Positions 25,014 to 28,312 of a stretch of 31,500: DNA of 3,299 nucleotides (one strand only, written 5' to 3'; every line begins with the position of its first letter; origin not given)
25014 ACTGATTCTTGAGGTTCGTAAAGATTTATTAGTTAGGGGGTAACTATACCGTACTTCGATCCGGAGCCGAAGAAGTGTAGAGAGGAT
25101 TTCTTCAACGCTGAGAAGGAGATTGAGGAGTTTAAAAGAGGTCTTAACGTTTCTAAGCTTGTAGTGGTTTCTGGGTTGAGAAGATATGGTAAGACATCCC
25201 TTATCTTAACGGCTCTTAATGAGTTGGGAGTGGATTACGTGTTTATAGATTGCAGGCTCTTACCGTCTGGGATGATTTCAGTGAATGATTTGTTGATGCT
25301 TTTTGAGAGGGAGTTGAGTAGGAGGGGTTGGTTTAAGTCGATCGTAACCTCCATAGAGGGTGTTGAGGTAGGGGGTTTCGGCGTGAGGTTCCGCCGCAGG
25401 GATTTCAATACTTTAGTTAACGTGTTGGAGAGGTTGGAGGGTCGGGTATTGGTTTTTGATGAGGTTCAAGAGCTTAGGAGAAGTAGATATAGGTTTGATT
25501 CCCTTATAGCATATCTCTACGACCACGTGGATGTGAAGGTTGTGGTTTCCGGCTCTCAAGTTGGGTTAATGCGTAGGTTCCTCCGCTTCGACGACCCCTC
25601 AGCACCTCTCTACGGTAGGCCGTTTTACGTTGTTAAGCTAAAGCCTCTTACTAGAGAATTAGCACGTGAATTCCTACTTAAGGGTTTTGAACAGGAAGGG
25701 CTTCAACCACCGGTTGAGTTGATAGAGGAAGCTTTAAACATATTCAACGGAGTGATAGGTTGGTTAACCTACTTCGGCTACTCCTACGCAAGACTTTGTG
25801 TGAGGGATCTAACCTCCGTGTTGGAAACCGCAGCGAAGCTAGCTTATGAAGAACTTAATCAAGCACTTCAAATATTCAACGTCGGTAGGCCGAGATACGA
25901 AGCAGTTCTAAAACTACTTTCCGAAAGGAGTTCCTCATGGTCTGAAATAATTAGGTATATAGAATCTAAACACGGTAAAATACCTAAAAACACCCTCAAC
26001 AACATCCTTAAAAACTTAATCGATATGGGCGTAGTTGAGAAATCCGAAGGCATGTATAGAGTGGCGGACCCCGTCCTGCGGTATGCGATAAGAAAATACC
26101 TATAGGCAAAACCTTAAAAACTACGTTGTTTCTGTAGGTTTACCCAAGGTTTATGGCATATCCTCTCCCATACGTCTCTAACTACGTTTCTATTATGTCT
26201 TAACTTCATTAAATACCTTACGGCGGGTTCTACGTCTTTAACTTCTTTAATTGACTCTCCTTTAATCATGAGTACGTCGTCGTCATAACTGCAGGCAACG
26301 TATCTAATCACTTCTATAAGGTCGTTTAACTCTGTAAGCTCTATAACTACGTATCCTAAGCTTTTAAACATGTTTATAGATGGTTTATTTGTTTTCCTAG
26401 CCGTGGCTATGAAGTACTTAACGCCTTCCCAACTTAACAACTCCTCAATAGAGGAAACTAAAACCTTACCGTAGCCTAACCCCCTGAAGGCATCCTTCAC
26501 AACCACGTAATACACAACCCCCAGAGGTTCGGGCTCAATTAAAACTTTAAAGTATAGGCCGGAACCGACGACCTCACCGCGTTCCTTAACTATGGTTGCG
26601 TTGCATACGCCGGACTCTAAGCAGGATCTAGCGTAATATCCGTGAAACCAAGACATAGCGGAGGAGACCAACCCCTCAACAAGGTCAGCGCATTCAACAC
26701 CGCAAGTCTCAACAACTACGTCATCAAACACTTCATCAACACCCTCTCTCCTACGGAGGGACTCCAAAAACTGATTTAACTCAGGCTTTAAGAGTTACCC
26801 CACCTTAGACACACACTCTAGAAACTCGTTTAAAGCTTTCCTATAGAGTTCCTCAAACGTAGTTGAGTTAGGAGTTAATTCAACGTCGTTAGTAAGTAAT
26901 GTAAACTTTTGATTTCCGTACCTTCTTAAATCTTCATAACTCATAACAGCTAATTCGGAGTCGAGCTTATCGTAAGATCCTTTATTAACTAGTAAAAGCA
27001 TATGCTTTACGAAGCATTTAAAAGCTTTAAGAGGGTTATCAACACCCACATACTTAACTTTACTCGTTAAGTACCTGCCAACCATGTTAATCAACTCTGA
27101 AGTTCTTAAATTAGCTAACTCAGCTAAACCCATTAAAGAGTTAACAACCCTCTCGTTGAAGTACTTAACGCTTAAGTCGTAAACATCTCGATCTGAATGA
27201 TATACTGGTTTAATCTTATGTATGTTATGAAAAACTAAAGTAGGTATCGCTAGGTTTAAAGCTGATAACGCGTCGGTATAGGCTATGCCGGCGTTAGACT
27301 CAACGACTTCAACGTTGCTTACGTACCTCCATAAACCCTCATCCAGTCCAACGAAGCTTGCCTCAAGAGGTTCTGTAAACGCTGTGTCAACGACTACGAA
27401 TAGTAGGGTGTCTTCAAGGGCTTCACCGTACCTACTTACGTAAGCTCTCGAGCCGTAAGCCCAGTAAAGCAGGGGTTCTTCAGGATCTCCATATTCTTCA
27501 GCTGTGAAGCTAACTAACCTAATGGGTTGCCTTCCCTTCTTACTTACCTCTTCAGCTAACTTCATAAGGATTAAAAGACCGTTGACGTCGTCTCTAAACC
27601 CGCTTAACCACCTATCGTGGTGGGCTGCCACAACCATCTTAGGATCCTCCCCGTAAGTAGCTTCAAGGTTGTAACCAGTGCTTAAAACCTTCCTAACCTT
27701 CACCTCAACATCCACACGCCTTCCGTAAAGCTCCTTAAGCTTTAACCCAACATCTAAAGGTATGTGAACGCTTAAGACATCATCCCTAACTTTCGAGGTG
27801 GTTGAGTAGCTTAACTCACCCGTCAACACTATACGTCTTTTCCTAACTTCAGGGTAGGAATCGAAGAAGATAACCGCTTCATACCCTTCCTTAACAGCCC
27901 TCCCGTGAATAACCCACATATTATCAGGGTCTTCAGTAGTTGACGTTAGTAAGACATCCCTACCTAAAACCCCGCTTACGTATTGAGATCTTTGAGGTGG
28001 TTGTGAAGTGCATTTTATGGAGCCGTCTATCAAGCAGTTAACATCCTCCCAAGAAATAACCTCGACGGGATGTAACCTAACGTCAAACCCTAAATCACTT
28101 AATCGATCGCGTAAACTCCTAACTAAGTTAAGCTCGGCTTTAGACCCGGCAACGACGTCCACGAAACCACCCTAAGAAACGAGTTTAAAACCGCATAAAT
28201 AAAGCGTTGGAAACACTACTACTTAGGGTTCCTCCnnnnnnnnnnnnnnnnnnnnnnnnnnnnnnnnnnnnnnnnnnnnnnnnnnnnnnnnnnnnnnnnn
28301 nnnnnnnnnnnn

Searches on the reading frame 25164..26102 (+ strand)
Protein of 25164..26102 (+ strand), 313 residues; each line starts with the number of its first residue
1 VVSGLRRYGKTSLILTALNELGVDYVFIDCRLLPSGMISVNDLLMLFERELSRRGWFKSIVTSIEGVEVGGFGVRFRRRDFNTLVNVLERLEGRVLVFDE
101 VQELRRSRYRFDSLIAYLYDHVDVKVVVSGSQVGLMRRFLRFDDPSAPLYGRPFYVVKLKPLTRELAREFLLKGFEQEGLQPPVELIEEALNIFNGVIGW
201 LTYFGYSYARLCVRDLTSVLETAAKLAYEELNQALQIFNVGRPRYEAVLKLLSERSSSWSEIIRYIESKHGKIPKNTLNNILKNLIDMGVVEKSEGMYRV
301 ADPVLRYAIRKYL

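Call 7: search_protein_families(library=pfam, proteins=[window:25164-26102:+], max_evalue=0.001)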
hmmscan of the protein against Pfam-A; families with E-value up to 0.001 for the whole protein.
window:25164-26102:+ (313 aa): 5 families
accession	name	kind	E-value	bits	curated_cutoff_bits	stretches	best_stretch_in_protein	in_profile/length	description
PF21100.3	MCM_C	-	3.1e-11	43.4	27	1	242-300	4-63/64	MCM protein C-terminal winged helix-turn-helix domain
PF01637.24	ATPase_2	-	8.8e-11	42.5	33.2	1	2-196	25-217/225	ATPase domain predominantly from Archaea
PF13173.12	AAA_14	-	7.6e-08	32.9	27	0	84-138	51-105/129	AAA domain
PF13401.12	AAA_22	-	1.6e-06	28.9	27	1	2-136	10-127/130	AAA domain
PF01978.25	TrmB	-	0.00012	22.3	25.6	1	250-300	16-61/68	Sugar-specific transcriptional regulator TrmB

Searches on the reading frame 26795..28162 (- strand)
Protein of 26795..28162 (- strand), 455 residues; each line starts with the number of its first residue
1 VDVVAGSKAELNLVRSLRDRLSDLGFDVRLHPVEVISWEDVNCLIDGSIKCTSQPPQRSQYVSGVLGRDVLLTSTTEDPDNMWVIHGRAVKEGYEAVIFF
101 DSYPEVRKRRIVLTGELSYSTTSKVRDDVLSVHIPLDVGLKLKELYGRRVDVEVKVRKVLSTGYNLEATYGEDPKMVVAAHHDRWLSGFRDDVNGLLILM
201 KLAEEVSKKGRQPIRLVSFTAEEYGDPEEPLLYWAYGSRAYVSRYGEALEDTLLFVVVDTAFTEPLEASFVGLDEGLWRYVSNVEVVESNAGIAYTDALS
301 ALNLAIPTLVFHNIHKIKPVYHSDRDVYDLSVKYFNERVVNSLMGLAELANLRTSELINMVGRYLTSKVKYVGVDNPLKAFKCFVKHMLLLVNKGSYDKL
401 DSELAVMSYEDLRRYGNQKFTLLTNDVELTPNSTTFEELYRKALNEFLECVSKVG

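Call 7: search_protein_families(library=pfam, proteins=[window:26795-28162:-], max_evalue=0.001)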
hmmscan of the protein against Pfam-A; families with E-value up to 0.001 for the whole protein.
window:26795-28162:- (455 aa): 1 family
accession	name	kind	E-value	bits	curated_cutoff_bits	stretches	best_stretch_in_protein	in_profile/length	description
PF04389.22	Peptidase_M28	-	3.9e-09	37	21.3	1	173-329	12-175/193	Peptidase family M28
